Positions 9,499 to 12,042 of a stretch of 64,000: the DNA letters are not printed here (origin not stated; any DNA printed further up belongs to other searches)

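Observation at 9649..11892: Fusion of a Dpm1-like polyprenyl-phosphate sugar synthase with a PMT/ArnT-like GT-C membrane glycosyltransferase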

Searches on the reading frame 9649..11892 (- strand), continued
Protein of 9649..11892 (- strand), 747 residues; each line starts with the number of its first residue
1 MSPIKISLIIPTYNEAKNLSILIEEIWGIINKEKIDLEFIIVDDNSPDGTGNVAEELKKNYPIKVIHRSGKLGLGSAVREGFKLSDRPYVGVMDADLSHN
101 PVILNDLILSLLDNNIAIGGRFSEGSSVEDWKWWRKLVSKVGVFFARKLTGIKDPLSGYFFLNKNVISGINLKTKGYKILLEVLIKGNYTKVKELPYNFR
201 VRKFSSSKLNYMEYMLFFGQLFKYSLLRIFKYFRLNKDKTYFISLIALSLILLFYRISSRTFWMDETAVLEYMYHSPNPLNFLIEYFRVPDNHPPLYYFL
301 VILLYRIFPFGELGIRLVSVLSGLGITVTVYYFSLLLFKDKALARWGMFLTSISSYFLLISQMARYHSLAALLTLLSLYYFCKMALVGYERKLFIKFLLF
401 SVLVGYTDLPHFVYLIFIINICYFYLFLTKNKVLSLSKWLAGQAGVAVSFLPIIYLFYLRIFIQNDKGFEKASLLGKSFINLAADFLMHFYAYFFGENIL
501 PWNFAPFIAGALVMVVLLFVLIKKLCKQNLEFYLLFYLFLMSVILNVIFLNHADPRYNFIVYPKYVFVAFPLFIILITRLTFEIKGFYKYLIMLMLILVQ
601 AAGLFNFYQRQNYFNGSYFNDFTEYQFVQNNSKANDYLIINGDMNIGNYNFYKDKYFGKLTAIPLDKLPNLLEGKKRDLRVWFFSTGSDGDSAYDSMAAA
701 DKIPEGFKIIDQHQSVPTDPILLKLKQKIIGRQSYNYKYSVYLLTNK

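Call 75: find_homologous_proteins(query=P0250)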
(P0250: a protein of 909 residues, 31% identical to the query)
Query P0250 (909 aa): 404 proteins with E <= 0.001 among 8000 candidates; the best 120 are listed.
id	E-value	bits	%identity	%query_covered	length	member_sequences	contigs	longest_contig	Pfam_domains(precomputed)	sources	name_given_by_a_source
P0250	0.0e+0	2073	100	100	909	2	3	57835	PF13641.13,PF02366.25,PF04138.21,PF00535.33,PF13231.13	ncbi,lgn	-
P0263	0.0e+0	1388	68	98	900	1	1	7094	PF13641.13,PF02366.25,PF04138.21,PF00535.33,PF13231.13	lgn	-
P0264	0.0e+0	1369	68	98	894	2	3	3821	PF13641.13,PF02366.25,PF04138.21,PF00535.33,PF13231.13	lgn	-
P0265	0.0e+0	1342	66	98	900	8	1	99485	PF10111.15,PF13641.13,PF02366.25,PF04138.21,PF00535.33,PF13231.13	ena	-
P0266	0.0e+0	1324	66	98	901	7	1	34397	PF13641.13,PF02366.25,PF04138.21,PF00535.33,PF13231.13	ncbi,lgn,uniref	ncbi:MAG: glycosyltransferase family 39 protein [Acidihalobacter sp.]|uniref:glycosyltransferase fam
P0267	0.0e+0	1321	65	98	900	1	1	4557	PF13641.13,PF02366.25,PF04138.21,PF00535.33,PF13231.13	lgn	-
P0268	0.0e+0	1313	64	98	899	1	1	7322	PF13641.13,PF02366.25,PF04138.21,PF00535.33,PF13231.13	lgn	-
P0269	0.0e+0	1299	66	98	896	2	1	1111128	PF13641.13,PF02366.25,PF04138.21,PF00535.33,PF13231.13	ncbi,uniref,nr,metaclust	ncbi:glycosyltransferase family 39 protein [Acidihalobacter prosperus]|uniref:Dolichyl-phosphate bet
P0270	0.0e+0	1293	65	98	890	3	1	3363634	PF13641.13,PF02366.25,PF04138.21,PF00535.33,PF13231.13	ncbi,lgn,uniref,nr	ncbi:hypothetical protein BJI67_12350 [Acidihalobacter aeolianus]|uniref:Dolichyl-phosphate beta-D-m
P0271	0.0e+0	1272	63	98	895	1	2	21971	PF13641.13,PF02366.25,PF04138.21,PF00535.33,PF13231.13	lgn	-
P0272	0.0e+0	1267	64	98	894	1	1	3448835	PF13641.13,PF02366.25,PF04138.21,PF00535.33,PF13231.13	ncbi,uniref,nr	ncbi:glycosyltransferase family 39 protein [Acidihalobacter ferrooxydans]|uniref:Dolichyl-phosphate 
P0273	0.0e+0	1259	63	98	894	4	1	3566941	PF13641.13,PF02366.25,PF04138.21,PF00535.33,PF13231.13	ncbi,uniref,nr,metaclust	ncbi:hypothetical protein BI364_03635 [Acidihalobacter yilgarnensis]|uniref:Dolichyl-phosphate beta-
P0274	0.0e+0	1256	63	98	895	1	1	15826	PF13641.13,PF02366.25,PF04138.21,PF00535.33,PF13231.13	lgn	-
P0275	0.0e+0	1249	63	98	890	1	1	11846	PF13641.13,PF02366.25,PF04138.21,PF00535.33,PF13231.13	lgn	-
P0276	0.0e+0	1232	62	98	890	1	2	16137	PF13641.13,PF02366.25,PF04138.21,PF00535.33,PF13231.13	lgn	-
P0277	1.2e-285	968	53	98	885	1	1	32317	PF13641.13,PF02366.25,PF04138.21,PF00535.33,PF13231.13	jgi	jgi:dolichol-phosphate mannosyltransferase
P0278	7.9e-277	939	52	98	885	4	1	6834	PF13641.13,PF02366.25,PF04138.21,PF00535.33,PF13231.13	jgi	jgi:dolichol-phosphate mannosyltransferase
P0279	1.4e-276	938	52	99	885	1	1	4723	PF13641.13,PF02366.25,PF04138.21,PF00535.33,PF13231.13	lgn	-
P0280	4.5e-273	927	52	98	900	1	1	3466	PF13641.13,PF02366.25,PF04138.21,PF00535.33,PF13231.13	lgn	-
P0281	6.6e-273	926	51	99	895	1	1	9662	PF10111.15,PF13641.13,PF02366.25,PF04138.21,PF00535.33,PF13231.13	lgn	-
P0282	4.0e-268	910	49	98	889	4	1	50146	PF10111.15,PF13641.13,PF04138.21,PF00535.33,PF13231.13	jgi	-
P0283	9.5e-267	906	49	98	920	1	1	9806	PF13641.13,PF02366.25,PF04138.21,PF00535.33,PF13231.13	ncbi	-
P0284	1.1e-258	879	47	97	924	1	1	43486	PF02366.25,PF04138.21,PF00535.33,PF13231.13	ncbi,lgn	ncbi:MAG: glycosyltransferase family 39 protein [Thiotrichales bacterium]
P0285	8.9e-257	873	49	98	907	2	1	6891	PF13641.13,PF02366.25,PF04138.21,PF00535.33,PF13231.13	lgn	-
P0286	2.4e-251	855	50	94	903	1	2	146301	PF13641.13,PF02366.25,PF04138.21,PF00535.33,PF13231.13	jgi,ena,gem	-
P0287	2.8e-236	805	49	98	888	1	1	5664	PF13641.13,PF02366.25,PF04138.21,PF00535.33,PF13231.13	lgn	-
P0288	3.8e-235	801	47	97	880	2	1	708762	PF13641.13,PF02366.25,PF04138.21,PF00535.33,PF13231.13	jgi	-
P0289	3.3e-230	785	46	98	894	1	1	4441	PF13641.13,PF02366.25,PF04138.21,PF00535.33,PF13231.13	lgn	-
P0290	4.6e-223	761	44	98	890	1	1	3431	PF13641.13,PF02366.25,PF04138.21,PF00535.33,PF13231.13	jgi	jgi:dolichol-phosphate mannosyltransferase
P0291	4.0e-222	758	46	99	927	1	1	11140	PF13641.13,PF02366.25,PF04138.21,PF00535.33,PF13231.13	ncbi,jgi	ncbi:MAG: glycosyltransferase [Planctomycetota bacterium]|jgi:dolichol-phosphate mannosyltransferase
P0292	1.2e-220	753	45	98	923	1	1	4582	PF13641.13,PF02366.25,PF04138.21,PF00535.33,PF13231.13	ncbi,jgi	ncbi:MAG: glycosyltransferase [Planctomycetota bacterium]|jgi:dolichol-phosphate mannosyltransferase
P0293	1.4e-220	753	44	98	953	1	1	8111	PF13641.13,PF02366.25,PF04138.21,PF00535.33,PF13231.13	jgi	-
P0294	5.5e-219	748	45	98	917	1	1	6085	PF13641.13,PF02366.25,PF04138.21,PF00535.33,PF13231.13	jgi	-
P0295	1.0e-217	744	45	98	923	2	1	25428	PF13641.13,PF02366.25,PF04138.21,PF00535.33,PF13231.13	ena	-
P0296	1.2e-216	740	45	98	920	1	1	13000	PF13641.13,PF02366.25,PF04138.21,PF00535.33,PF13231.13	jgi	-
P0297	1.0e-215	737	45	98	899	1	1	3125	PF13641.13,PF02366.25,PF04138.21,PF00535.33,PF13231.13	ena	-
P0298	2.8e-215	736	44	98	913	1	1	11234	PF13641.13,PF02366.25,PF04138.21,PF00535.33,PF13231.13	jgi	-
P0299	1.6e-214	733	44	98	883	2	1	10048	PF13641.13,PF02366.25,PF04138.21,PF00535.33,PF13231.13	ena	-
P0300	2.0e-212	726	44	98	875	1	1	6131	PF13641.13,PF02366.25,PF04138.21,PF00535.33,PF13231.13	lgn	-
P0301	2.2e-208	713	44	98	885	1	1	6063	PF13641.13,PF04138.21,PF00535.33,PF13231.13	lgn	-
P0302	9.7e-208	711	44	91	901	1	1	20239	PF02366.25,PF04138.21,PF00535.33,PF13231.13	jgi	jgi:dolichol-phosphate mannosyltransferase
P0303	3.8e-202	692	43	96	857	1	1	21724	PF13641.13,PF02366.25,PF04138.21,PF00535.33,PF13231.13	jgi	jgi:dolichol-phosphate mannosyltransferase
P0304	2.7e-181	623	43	82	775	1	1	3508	PF02366.25,PF04138.21,PF13231.13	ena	-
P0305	4.4e-178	612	39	98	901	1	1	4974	PF13641.13,PF04138.21,PF00535.33,PF13231.13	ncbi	-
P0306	4.9e-166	573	40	98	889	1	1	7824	PF13641.13,PF02366.25,PF04138.21,PF00535.33,PF13231.13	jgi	jgi:dolichol-phosphate mannosyltransferase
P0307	4.5e-158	546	47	66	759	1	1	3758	PF13641.13,PF04138.21,PF00535.33,PF13231.13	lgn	-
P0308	6.7e-143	496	60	25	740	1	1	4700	PF10111.15,PF13641.13,PF02366.25,PF00535.33,PF13231.13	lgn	-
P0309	1.5e-139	485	60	25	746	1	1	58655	PF13641.13,PF00535.33,PF13231.13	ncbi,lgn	-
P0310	8.4e-116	406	43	54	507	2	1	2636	PF02366.25,PF13231.13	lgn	-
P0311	3.1e-100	355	41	53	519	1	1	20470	PF02366.25,PF13231.13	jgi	jgi:dolichol-phosphate mannosyltransferase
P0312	7.2e-92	327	32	90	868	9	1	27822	PF13641.13,PF04138.21,PF00535.33,PF13231.13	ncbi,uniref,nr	ncbi:glycosyltransferase family 39 protein [Nitrosomonas sp.]|uniref:glycosyltransferase family 39 p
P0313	4.6e-91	324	37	56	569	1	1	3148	PF13231.13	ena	-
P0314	5.2e-91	324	31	90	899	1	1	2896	PF13641.13,PF02366.25,PF04138.21,PF00535.33,PF13231.13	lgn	-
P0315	6.2e-90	321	33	89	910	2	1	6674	PF02366.25,PF04138.21,PF00535.33,PF13231.13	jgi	-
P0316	6.6e-90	321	34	89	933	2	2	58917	PF04138.21,PF00535.33,PF13231.13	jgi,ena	-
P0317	1.0e-89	320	30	96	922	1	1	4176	PF13641.13,PF02366.25,PF04138.21,PF00535.33,PF13231.13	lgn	-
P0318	1.2e-89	320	37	67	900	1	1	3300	PF04138.21,PF00535.33,PF13231.13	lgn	-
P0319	1.1e-88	317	38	57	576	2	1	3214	PF13231.13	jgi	-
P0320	1.5e-88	316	32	89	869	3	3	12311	PF13641.13,PF04138.21,PF00535.33,PF13231.13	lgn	-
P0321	1.8e-88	316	38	55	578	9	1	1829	PF13231.13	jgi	jgi:dolichol-phosphate mannosyltransferase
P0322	1.8e-88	316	31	96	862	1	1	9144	PF04138.21,PF00535.33,PF13231.13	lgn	-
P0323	3.5e-88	315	33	93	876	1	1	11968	PF13641.13,PF04138.21,PF00535.33,PF13231.13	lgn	-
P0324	4.2e-88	315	32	89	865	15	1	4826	PF13641.13,PF04138.21,PF00535.33,PF13231.13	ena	-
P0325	8.2e-88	314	31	94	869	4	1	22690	PF04138.21,PF00535.33,PF13231.13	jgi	jgi:dolichol-phosphate mannosyltransferase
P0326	1.1e-87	313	31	89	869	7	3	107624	PF13641.13,PF04138.21,PF00535.33,PF13231.13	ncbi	-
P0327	1.2e-87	313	31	94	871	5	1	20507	PF04138.21,PF00535.33,PF13231.13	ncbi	ncbi:MAG TPA: glycosyltransferase family 39 protein [Nitrosospira sp.]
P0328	3.5e-87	312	32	92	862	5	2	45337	PF04138.21,PF00535.33,PF13231.13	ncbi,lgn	-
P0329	3.6e-87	312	32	94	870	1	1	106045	PF04138.21,PF00535.33,PF13231.13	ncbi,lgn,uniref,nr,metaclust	ncbi:glycosyltransferase family 39 protein [Nitrosovibrio tenuis]|uniref:Dolichol-phosphate mannosyl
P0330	5.5e-87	311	31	94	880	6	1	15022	PF04138.21,PF00535.33,PF13231.13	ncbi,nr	ncbi:MAG TPA: glycosyltransferase family 39 protein [Nitrosospira sp.]|nr:glycosyltransferase family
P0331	8.1e-87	310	32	89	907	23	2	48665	PF04138.21,PF00535.33,PF13231.13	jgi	jgi:dolichol-phosphate mannosyltransferase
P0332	1.2e-86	310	32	89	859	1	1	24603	PF04138.21,PF00535.33,PF13231.13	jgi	-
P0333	1.3e-86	310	30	94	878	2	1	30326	PF04138.21,PF00535.33,PF13231.13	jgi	jgi:dolichol-phosphate mannosyltransferase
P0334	2.6e-86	309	32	89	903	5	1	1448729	PF04138.21,PF00535.33,PF13231.13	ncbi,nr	ncbi:dolichol-phosphate mannosyltransferase [Nitrosovibrio sp. Nv4]|nr:dolichol-phosphate mannosyltr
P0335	4.1e-86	308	32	90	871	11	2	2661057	PF04138.21,PF00535.33,PF13231.13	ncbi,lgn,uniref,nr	ncbi:glycosyltransferase family 39 protein [Nitrosomonas eutropha]|uniref:Dolichol-phosphate mannosy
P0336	1.2e-85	306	32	89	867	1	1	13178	PF13641.13,PF04138.21,PF00535.33,PF13231.13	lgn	-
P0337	1.3e-85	306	30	91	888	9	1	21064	PF04138.21,PF00535.33,PF13231.13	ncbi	-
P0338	2.4e-85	306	31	92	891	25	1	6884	PF04138.21,PF00535.33,PF13231.13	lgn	-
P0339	6.4e-85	304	32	95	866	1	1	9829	PF02366.25,PF04138.21,PF00535.33,PF13231.13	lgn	-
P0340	1.0e-84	303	31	92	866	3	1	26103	PF02366.25,PF04138.21,PF00535.33,PF13231.13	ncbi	-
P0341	1.8e-84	303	48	24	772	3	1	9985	PF00535.33,PF13231.13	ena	-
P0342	2.0e-84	302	39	52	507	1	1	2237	PF02366.25,PF13231.13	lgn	-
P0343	5.5e-84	301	31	89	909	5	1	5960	PF04138.21,PF00535.33,PF13231.13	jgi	-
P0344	5.7e-84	301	35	72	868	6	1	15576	PF04138.21,PF00535.33,PF13231.13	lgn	-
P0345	9.8e-84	300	31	90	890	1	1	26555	PF04138.21,PF00535.33,PF13231.13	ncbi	-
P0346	4.3e-83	298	31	89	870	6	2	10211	PF04138.21,PF00535.33,PF13231.13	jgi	jgi:dolichol-phosphate mannosyltransferase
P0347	1.5e-82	296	31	92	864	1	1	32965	PF04138.21,PF00535.33,PF13231.13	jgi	jgi:dolichol-phosphate mannosyltransferase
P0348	2.1e-82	296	32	90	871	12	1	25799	PF04138.21,PF00535.33,PF13231.13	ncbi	ncbi:MAG: glycosyltransferase family 39 protein [Nitrosomonas halophila]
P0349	2.4e-82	296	31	89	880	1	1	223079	PF04138.21,PF00535.33,PF13231.13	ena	-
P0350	3.5e-82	295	33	80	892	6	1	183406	PF04138.21,PF00535.33,PF13231.13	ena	-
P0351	4.1e-82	295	31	90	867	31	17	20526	PF04138.21,PF00535.33,PF13231.13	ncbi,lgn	-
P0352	4.4e-82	295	30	89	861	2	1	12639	PF04138.21,PF00535.33,PF13231.13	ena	-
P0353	5.6e-82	294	31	95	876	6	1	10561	PF13641.13,PF04138.21,PF00535.33,PF13231.13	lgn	-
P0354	1.1e-81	293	31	94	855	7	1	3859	PF04138.21,PF00535.33,PF13231.13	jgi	jgi:dolichol-phosphate mannosyltransferase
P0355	1.2e-81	293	31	89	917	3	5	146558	PF04138.21,PF00535.33,PF13231.13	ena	-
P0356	1.4e-81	293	32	94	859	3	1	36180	PF13641.13,PF04138.21,PF00535.33,PF13231.13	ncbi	-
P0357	1.8e-81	293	31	92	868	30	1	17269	PF04138.21,PF00535.33,PF13231.13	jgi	jgi:dolichol-phosphate mannosyltransferase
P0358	1.8e-81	293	32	89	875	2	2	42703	PF13641.13,PF04138.21,PF00535.33,PF13231.13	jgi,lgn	jgi:dolichol-phosphate mannosyltransferase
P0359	1.7e-80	290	31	90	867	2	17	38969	PF04138.21,PF00535.33,PF13231.13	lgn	-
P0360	2.1e-80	289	30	90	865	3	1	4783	PF04138.21,PF00535.33,PF13231.13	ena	-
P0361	4.9e-80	288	32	80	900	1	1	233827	PF04138.21,PF00535.33,PF13231.13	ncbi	-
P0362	6.9e-80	287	31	89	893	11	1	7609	PF04138.21,PF00535.33,PF13231.13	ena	-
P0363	7.7e-80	287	30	90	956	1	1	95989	PF04138.21,PF00535.33,PF13231.13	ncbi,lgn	ncbi:MAG: glycosyltransferase family 39 protein [Phycisphaerae bacterium]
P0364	9.4e-80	287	32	80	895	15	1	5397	PF04138.21,PF00535.33,PF13231.13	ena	-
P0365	1.4e-79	286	30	89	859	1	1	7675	PF13641.13,PF02366.25,PF04138.21,PF00535.33,PF13231.13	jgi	-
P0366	1.6e-79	286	32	89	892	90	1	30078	PF04138.21,PF00535.33,PF13231.13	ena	-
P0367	2.2e-79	286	48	25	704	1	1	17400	PF13641.13,PF02366.25,PF00535.33,PF13231.13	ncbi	-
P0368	2.4e-79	286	35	71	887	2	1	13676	PF04138.21,PF00535.33,PF13231.13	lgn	-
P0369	4.9e-79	285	31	89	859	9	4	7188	PF02366.25,PF04138.21,PF00535.33,PF13231.13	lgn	-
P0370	1.3e-78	283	32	80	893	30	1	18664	PF04138.21,PF00535.33,PF13231.13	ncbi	-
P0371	1.8e-78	283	30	89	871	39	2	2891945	PF10111.15,PF13641.13,PF04138.21,PF00535.33,PF13231.13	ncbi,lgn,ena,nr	ncbi:MAG: glycosyltransferase family 39 protein [Nitrosomonas sp.]|nr:glycosyltransferase family 39 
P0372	2.0e-78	283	30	95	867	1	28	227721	PF04138.21,PF00535.33,PF13231.13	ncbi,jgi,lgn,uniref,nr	ncbi:glycosyltransferase family 39 protein [Nitrosomonas sp.]|uniref:glycosyltransferase family 39 p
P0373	2.2e-78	282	33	67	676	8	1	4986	PF04138.21,PF00535.33,PF13231.13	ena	-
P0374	2.6e-78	282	30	91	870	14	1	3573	PF04138.21,PF00535.33,PF13231.13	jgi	jgi:dolichol-phosphate mannosyltransferase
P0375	2.7e-78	282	30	89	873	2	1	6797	PF04138.21,PF00535.33,PF13231.13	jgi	-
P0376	2.7e-78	282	29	90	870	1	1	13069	PF04138.21,PF00535.33,PF13231.13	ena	-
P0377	3.8e-78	282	30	94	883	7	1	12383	PF04138.21,PF00535.33,PF13231.13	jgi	jgi:dolichol-phosphate mannosyltransferase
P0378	6.2e-78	281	32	71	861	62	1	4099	PF04138.21,PF00535.33,PF13231.13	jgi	jgi:dolichol-phosphate mannosyltransferase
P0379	9.1e-78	280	35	71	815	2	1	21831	PF13641.13,PF02366.25,PF04138.21,PF00535.33,PF13231.13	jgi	-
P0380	1.2e-77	280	30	89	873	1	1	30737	PF04138.21,PF00535.33,PF13231.13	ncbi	-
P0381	2.6e-77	279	32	93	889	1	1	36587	PF13641.13,PF00535.33,PF13231.13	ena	-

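Call 80: search_protein_families(library=pfam, proteins=[L011:7588-7995:+, L011:7992-8693:+, L011:8690-10018:-, L011:5255-6700:-, L011:6943-7530:+, L011:10115-10837:+], max_evalue=0.001)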
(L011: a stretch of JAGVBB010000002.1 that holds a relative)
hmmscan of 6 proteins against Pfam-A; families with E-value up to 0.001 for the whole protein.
L011:7588-7995:+ (135 aa): 1 family
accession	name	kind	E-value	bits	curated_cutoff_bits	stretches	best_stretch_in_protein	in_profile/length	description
PF04138.20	GtrA_DPMS_TM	-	8.7e-20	71.5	26.1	1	16-130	1-117/117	GtrA/DPMS, transmembrane domain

L011:7992-8693:+ (233 aa): 2 families
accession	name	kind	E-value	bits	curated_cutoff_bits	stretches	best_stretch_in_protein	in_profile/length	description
PF00535.33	Glycos_transf_2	-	2.3e-31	109.4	23.3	1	5-133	1-129/168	Glycosyl transferase family 2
PF13641.12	Glyco_tranf_2_3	-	4.5e-07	30.6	27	1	4-114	3-118/230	Glycosyltransferase like family 2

L011:8690-10018:- (442 aa): 2 families
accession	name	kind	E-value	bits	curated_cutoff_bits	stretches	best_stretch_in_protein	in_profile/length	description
PF02397.22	Bac_transf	-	2.5e-63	213.3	27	1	255-438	1-178/179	Bacterial sugar transferase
PF13727.12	CoA_binding_3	-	5.8e-05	23.6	25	1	60-178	3-121/175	CoA-binding domain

L011:5255-6700:- (481 aa): 3 families
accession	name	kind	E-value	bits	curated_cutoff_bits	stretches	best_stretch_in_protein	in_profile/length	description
PF01943.22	Polysacc_synt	-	1.6e-31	110.2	28.2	1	20-288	2-273/274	Polysaccharide biosynthesis protein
PF13440.11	Polysacc_synt_3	-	3.6e-18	66.3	23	1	45-336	3-289/293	Polysaccharide biosynthesis protein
PF03023.19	MurJ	-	3e-07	29.9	27.4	1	138-455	111-442/451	Lipid II flippase MurJ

L011:6943-7530:+ (195 aa): 1 family
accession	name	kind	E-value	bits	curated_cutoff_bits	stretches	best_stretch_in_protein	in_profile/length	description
PF20803.2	PaaX_M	-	1.3e-14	54.5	24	1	124-193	6-75/83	PaaX protein central Cas2-like domain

L011:10115-10837:+ (240 aa): 4 families
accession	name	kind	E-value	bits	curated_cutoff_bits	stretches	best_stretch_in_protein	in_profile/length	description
PF13462.12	Thioredoxin_4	-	4.8e-23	82.6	23.2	1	63-208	3-142/165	Thioredoxin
PF01323.26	DSBA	-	3e-12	47.1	25.6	1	77-233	2-190/191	DSBA-like thioredoxin domain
PF13098.12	Thioredoxin_2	-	6e-09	36.6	27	1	77-233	9-104/104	Thioredoxin-like domain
PF18400.7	Thioredoxin_12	-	1.6e-05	25.4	26.1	0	61-116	130-185/190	Thioredoxin-like domain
